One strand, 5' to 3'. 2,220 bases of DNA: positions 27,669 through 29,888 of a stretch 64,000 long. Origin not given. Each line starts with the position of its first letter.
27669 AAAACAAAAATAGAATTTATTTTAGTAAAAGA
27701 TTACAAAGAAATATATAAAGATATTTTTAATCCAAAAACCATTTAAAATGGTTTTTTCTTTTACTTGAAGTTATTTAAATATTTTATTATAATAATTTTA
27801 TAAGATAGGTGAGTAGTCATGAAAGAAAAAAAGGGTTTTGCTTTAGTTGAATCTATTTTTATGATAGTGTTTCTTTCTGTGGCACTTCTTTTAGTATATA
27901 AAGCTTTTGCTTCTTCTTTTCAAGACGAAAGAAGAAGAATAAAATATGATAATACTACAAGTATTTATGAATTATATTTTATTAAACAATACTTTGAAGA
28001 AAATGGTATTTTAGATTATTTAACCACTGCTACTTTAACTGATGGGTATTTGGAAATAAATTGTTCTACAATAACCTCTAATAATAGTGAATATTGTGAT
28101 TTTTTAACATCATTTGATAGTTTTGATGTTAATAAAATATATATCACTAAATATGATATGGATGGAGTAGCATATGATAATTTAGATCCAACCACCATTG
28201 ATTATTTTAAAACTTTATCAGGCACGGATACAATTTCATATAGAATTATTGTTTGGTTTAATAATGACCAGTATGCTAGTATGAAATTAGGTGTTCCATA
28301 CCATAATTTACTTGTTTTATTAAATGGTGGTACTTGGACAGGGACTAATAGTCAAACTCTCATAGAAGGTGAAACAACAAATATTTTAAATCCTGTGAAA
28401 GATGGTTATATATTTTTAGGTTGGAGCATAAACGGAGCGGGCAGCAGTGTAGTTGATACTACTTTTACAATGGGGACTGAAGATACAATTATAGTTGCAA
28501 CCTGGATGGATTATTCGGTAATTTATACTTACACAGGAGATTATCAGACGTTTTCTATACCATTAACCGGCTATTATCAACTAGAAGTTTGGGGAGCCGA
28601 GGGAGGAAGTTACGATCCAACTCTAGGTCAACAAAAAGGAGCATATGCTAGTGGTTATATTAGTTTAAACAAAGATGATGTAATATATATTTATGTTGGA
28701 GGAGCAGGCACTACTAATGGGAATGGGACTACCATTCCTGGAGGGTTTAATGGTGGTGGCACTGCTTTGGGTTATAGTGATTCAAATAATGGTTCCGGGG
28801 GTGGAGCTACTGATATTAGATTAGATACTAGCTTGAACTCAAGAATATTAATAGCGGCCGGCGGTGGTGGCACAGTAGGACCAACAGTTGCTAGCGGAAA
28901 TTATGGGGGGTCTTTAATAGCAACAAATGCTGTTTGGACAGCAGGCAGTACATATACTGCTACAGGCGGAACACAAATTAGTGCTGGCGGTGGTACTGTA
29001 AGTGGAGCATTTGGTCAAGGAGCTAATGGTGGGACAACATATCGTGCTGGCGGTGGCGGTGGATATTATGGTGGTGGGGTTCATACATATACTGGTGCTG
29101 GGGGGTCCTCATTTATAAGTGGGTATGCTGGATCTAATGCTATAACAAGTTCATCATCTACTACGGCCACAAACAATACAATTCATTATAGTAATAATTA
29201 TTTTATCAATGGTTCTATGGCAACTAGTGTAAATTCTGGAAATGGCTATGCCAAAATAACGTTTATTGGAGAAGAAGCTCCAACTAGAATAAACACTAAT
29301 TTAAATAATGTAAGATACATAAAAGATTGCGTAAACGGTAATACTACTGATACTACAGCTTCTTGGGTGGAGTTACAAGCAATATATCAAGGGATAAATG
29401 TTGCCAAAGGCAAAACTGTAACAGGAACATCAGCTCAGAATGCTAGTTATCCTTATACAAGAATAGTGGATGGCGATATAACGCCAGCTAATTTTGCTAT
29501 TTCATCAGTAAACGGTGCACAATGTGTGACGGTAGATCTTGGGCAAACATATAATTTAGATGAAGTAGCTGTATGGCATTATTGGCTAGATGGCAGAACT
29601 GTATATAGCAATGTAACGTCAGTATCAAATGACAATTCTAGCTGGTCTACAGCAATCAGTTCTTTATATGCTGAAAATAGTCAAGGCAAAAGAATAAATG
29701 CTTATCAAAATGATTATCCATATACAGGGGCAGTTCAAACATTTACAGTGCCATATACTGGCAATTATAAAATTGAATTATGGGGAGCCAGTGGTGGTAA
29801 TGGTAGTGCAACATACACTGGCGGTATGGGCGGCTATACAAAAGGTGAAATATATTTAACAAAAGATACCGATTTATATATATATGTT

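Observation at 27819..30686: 955-aa prepilin-type protein with lectin-like and duplicated Gly-rich modules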

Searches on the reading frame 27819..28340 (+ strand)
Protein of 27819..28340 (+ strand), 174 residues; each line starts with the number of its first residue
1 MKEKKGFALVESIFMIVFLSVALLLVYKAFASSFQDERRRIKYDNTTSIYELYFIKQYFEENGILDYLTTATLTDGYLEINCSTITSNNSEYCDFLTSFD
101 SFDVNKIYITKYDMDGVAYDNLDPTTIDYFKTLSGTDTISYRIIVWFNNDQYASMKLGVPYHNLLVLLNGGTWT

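Call 37: find_homologous_proteins(query=window:27819-28340:+, max_evalue=0.001)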
Query window:27819-28340:+ (174 aa): 3 proteins with E <= 0.001 among 57 candidates.
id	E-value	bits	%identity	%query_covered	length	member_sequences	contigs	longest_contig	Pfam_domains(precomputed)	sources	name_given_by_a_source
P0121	8.8e-76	272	69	99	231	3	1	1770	PF09479.17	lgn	-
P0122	5.3e-72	259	65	99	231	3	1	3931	PF09479.17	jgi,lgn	-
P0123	3.0e-37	146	74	55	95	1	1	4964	-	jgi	jgi:Tfp pilus assembly protein PilE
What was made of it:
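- Tried and rejected: A word-indexed homologue search with the N-terminal module alone returned only 3 proteins (call 37).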

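Call 47: search_protein_families(library=ncbifam, proteins=[window:27819-28328:+], max_evalue=1)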
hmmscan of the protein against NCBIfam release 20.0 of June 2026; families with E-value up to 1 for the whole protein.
window:27819-28328:+ (170 aa): 1 family
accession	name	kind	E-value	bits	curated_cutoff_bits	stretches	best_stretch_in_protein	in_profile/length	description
NF041002.1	pilin_ComGF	equivalog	0.045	14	80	1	4-42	1-38/139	competence type IV pilus minor pilin ComGF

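Call 48: predict_structure(alignment_id=A2)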
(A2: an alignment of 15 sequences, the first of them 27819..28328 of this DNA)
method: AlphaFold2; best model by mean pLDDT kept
length: 170 residues; sequences in the alignment: 15
mean_pLDDT: 79.1   pTM: 0.65
mean pLDDT of the five models: 79.1, 77.9, 77.1, 73.2, 72.2
residues with pLDDT >= 90: 19; 70-90: 123; 50-70: 19; < 50: 9
segments of 3 or more residues with pLDDT < 50: 162-165, 167-169
pLDDT, mean of each block of 10 residues (from residue 1): 62 91 90 78 83 83 77 83 63 76 85 87 87 84 87 80 48
secondary structure, 60 per line:
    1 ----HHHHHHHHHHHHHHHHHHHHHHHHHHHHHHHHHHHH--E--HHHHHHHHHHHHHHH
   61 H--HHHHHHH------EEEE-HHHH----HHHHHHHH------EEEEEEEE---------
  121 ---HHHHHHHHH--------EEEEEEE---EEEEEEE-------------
elements in order: H5-40 H46-61 H64-70 E77-80 H82-85 H90-97 E104-111 H124-132 E141-147 E151-157

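Call 56: fold_search(model_id=the predicted structure, library=pdb)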
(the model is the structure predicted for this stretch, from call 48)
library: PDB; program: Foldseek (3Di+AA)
matches with E <= 10: 255; with E <= 0.001: 0
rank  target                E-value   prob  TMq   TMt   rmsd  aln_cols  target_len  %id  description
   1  5z44_A                1.0e+00  0.06  0.15  0.10  10.2        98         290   18  Crystal structure of prenyltransferase AmbP1 complexed with GSPP (released 2018-06-06)
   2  7wzd_A                1.5e+00  0.11  0.15  0.08  10.9        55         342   16  Crystal Structure of cis-4,5-dihydrodiol phthalate dehydrogenase from Comamonas testosteroni KF1 (released 2022-09-14)
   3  1r9c_B                1.5e+00  0.08  0.12  0.15   7.9        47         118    8  Crystal Structure of Fosfomycin Resistance Protein FosX from Mesorhizobium Loti (released 2004-02-10)
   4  6cky_B                1.5e+00  0.04  0.14  0.17  14.4       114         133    9  Crystal structure of UcmS2 (released 2019-03-06)
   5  2p7o_B                1.5e+00  0.03  0.14  0.18  13.9       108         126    9  Crystal structure of genomically encoded fosfomycin resistance protein, FosX, from Listeria monocytogenes (tetragonal  (released 2007-07-17)
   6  8sxe_A                1.8e+00  0.06  0.13  0.07   8.1        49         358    8  Structure of the C-terminal protease CtpA-LbcA complex of Pseudomonas aeruginosa (released 2024-03-06)
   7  3moi                  1.8e+00  0.04  0.10  0.06  10.4        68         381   16  The crystal structure of the putative dehydrogenase from Bordetella bronchiseptica RB50 (released 2010-05-26)
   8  7wzd_B                2.0e+00  0.09  0.15  0.08  10.9        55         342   16  Crystal Structure of cis-4,5-dihydrodiol phthalate dehydrogenase from Comamonas testosteroni KF1 (released 2022-09-14)
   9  6c5d_B                2.0e+00  0.03  0.17  0.21  11.1       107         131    6  N-terminal domain of Helicobacter pylori LlaJI.R1 (released 2018-06-27)
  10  7dco_v                2.2e+00  0.03  0.16  0.13  17.3        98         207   10  Cryo-EM structure of the activated spliceosome (Bact complex) at an atomic resolution of 2.5 angstrom (released 2021-03-17)
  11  5yk9_B                2.3e+00  0.04  0.15  0.10  10.2        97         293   18  Crystal structure of selenomethionine-labelled indole prenyltransferase AmbP1 (released 2018-06-06)
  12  5z43_A                2.5e+00  0.06  0.17  0.11   8.9        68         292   20  Crystal structure of prenyltransferase AmbP1 apo structure (released 2018-06-06)
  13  7br9_A                2.5e+00  0.04  0.13  0.07   6.9        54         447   11  Crystal structure of mus musculus IRG1 (released 2021-02-03)
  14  6t2b_B                2.5e+00  0.04  0.11  0.04  12.6        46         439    9  Glycoside hydrolase family 109 from Akkermansia muciniphila in complex with GalNAc and NAD+. (released 2020-02-26)
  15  8sxh_B                2.6e+00  0.02  0.15  0.07  14.5       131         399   10  Structure of the C-terminal protease CtpA-LbcA complex of Pseudomonas aeruginosa (released 2024-03-06)
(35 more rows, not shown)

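Call 84: search_protein_representatives(alignment_id=A2)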
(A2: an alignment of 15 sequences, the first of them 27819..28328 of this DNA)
Query: 15 sequences, 171 profile positions. Proteins with E-value up to 0.001 (for the whole library): 1289; up to 1e-10: 376; up to 1e-30: 41. The best 150 are listed.
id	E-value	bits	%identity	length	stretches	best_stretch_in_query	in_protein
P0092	1.2e-63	230.4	-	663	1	1-171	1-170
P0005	2.7e-61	222.7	-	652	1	4-166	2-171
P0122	6.4e-61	221.5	-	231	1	4-166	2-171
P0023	1.2e-59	217.3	-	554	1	4-166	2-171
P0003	1.6e-59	217.0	-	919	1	4-166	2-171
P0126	1.8e-58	213.5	-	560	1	1-171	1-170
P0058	8.6e-57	208.1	-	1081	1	1-171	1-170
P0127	2.7e-56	206.5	-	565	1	1-171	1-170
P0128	1.8e-54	200.6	-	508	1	4-166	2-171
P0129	5.4e-52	192.4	-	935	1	1-171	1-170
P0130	1.4e-48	181.4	-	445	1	1-171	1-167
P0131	2.9e-48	180.3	-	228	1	1-171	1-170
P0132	3.0e-47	177.0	-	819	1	3-171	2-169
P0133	2.0e-46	174.3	-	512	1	1-171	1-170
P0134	2.9e-46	173.8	-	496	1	1-171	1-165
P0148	1.2e-38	149.0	-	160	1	1-156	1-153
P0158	3.2e-34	134.6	-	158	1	1-156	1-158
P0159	8.5e-32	126.7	-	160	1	5-156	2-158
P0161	3.9e-30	121.3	-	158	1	4-156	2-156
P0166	4.9e-24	101.5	-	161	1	5-155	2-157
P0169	9.0e-24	100.6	-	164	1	1-155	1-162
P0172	4.0e-22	95.2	-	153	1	5-156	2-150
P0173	1.9e-21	93.1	-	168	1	1-155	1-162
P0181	6.8e-20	88.0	-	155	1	1-156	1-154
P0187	1.5e-18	83.6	-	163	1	1-155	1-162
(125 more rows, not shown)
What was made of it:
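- Tried and rejected: The exhaustive profile search was needed to find the family (call 84).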

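Call 85: search_protein_families(library=ncbifam, proteins=[P0148, P0158, P0159, P0161, P0166, P0169, P0172, P0173, P0181, P0187], max_evalue=0.01)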
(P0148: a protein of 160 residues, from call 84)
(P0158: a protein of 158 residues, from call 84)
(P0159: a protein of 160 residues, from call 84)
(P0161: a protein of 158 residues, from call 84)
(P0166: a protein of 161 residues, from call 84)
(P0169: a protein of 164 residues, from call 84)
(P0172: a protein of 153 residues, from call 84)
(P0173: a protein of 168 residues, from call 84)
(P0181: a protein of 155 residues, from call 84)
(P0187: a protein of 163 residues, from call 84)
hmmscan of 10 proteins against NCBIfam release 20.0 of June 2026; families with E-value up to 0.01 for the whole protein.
P0148 (160 aa): 1 family
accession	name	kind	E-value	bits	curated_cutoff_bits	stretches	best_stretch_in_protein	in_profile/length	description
NF040982.1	ComGD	equivalog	0.0013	19.2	70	1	6-117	1-112/139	competence type IV pilus minor pilin ComGD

P0158 (158 aa): 0 families

P0159 (160 aa): 2 families
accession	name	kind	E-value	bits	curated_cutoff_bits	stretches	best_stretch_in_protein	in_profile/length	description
NF041819.1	Dsr2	equivalog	0.0064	14.5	1400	1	36-137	612-712/1215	anti-phage defense-associated sirtuin Dsr2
NF041014.1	pilin_ComGG_2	equivalog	0.0091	16.6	40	0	2-61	2-55/101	competence type IV pilus minor pilin ComGG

P0161 (158 aa): 2 families
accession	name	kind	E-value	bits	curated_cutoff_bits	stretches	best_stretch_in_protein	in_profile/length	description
TIGR01708.2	typeII_sec_gspH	equivalog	0.0067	16.4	80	1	5-51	2-51/169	type II secretion system minor pseudopilin GspH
NF041002.1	pilin_ComGF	equivalog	0.0068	16.6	80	0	4-61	1-58/139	competence type IV pilus minor pilin ComGF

P0166 (161 aa): 0 families

P0169 (164 aa): 3 families
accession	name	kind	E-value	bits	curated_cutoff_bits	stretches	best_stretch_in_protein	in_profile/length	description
NF040999.1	pilin_ComGC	equivalog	0.00041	20.5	75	1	7-82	2-75/84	competence type IV pilus major pilin ComGC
NF041013.1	T4P_ComGE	equivalog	0.0032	17.5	49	1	5-34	2-31/83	competence type IV pilus minor pilin ComGE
TIGR01710.1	typeII_sec_gspG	equivalog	0.0071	16.4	88.85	0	7-54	1-48/134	type II secretion system major pseudopilin GspG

P0172 (153 aa): 0 families

P0173 (168 aa): 0 families

P0181 (155 aa): 2 families
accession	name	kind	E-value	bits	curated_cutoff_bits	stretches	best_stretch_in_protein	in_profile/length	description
NF040982.1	ComGD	equivalog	2.6e-06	27.9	70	1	7-148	2-136/139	competence type IV pilus minor pilin ComGD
NF041002.1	pilin_ComGF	equivalog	0.00019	21.7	80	1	6-102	1-95/139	competence type IV pilus minor pilin ComGF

P0187 (163 aa): 2 families
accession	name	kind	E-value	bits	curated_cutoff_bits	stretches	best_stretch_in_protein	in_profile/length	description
NF041013.1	T4P_ComGE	equivalog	0.00019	21.4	49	1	3-42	1-40/83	competence type IV pilus minor pilin ComGE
NF040982.1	ComGD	equivalog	0.0012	19.3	70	1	5-51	1-47/139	competence type IV pilus minor pilin ComGD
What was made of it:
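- On ComGD / ComGF competence minor pilins (NCBIfam equivalogs): The best standalone relative scores 27.9 bits for ComGD (call 85).
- Closest known: Modular type IV pilins PilB. Different: The pilin module belongs to a different sequence family, with only weak ComGD/ComGF-like similarity (call 85).
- Their best NCBIfam hits, all weak, are ComGD, ComGF and ComGE (call 85).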

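Call 87: find_encoding_contigs(protein=P0159, flank=8000, max_places=3)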
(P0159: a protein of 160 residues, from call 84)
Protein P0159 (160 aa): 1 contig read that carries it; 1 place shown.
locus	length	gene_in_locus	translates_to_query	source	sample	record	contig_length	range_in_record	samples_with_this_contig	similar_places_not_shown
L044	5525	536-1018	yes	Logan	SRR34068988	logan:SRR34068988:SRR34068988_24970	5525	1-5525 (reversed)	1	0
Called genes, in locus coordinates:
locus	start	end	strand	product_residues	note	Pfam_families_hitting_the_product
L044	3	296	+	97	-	?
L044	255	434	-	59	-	-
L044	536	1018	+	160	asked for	-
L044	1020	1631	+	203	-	PF07963:N_methyl (weak)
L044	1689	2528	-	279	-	-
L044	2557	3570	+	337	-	PF13180:PDZ_2 (weak), PF05362:Lon_C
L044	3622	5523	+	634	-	?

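Call 88: find_encoding_contigs(protein=P0161, flank=8000, max_places=3)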
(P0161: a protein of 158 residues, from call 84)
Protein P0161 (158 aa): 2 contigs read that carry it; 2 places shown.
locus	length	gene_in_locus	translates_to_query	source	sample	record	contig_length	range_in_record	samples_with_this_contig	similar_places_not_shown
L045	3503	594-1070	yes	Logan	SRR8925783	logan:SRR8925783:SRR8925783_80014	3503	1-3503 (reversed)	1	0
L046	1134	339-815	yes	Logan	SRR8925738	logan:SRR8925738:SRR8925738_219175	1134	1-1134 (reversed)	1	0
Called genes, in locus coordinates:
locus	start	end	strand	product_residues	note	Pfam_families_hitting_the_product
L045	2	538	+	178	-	?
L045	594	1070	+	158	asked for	-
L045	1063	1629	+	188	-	PF07963:N_methyl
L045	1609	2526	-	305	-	-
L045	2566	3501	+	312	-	?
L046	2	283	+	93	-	?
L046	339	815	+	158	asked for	-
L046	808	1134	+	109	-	?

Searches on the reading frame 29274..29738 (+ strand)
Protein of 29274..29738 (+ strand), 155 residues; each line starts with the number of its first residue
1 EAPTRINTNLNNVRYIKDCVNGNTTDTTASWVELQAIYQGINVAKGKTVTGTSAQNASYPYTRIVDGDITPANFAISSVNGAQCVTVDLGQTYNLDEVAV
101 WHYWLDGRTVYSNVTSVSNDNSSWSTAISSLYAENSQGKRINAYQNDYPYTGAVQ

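Call 67: search_solved_structures(query=window:29274-29738:+, max_evalue=1, show_alignments=1)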
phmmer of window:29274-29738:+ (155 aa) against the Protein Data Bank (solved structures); distinct sequences matched with E-value up to 1: 1.
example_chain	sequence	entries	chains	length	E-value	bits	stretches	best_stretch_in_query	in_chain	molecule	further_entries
4a3z_A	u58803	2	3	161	0.086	16.2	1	40-109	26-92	ALPHA-N-ACETYLGLUCOSAMINIDASE FAMILY PROTEIN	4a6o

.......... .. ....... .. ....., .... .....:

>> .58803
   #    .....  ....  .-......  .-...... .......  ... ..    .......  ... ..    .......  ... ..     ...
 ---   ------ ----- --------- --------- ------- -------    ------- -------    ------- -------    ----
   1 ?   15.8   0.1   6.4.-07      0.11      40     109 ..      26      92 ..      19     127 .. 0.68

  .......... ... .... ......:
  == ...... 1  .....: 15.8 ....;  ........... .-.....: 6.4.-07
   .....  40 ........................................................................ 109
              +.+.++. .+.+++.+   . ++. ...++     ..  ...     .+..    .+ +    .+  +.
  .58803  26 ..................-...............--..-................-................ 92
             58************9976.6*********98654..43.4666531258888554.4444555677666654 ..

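Call 70: search_solved_structures(query=A3, max_evalue=0.01)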
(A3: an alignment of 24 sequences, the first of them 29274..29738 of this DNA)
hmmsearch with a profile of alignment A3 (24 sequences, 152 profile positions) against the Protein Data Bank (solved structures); distinct sequences matched with E-value up to 0.01: 5.
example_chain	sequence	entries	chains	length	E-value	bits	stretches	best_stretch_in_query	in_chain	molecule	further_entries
4a3z_A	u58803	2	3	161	0.00026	24.1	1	38-100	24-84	ALPHA-N-ACETYLGLUCOSAMINIDASE FAMILY PROTEIN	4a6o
4zy9_A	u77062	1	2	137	0.00095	22.3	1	41-132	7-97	Glucanase/chitosanase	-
2rv9_A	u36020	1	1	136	0.00099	22.2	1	41-132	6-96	Glucanase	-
4zxe_A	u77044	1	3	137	0.00099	22.2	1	41-132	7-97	Glucanase/Chitosanase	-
4lks_A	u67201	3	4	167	0.0068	19.5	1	52-138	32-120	Glycosyl hydrolase, family 31/fibronectin type III domain protein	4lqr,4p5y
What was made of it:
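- On F5/8 type C (discoidin) / CBM32: The profile of homologues hits CBM32 structures at E=2.6e-4 to 7e-3 (call 70).
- Checked: A profile of 24 homologous segments hits solved CBM32/discoidin modules (4a3z, 4zy9, 2rv9, 4lks; E=2.6e-4 to 7e-3, call 70).
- CBM32 relatives are found by profile search (call 70).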
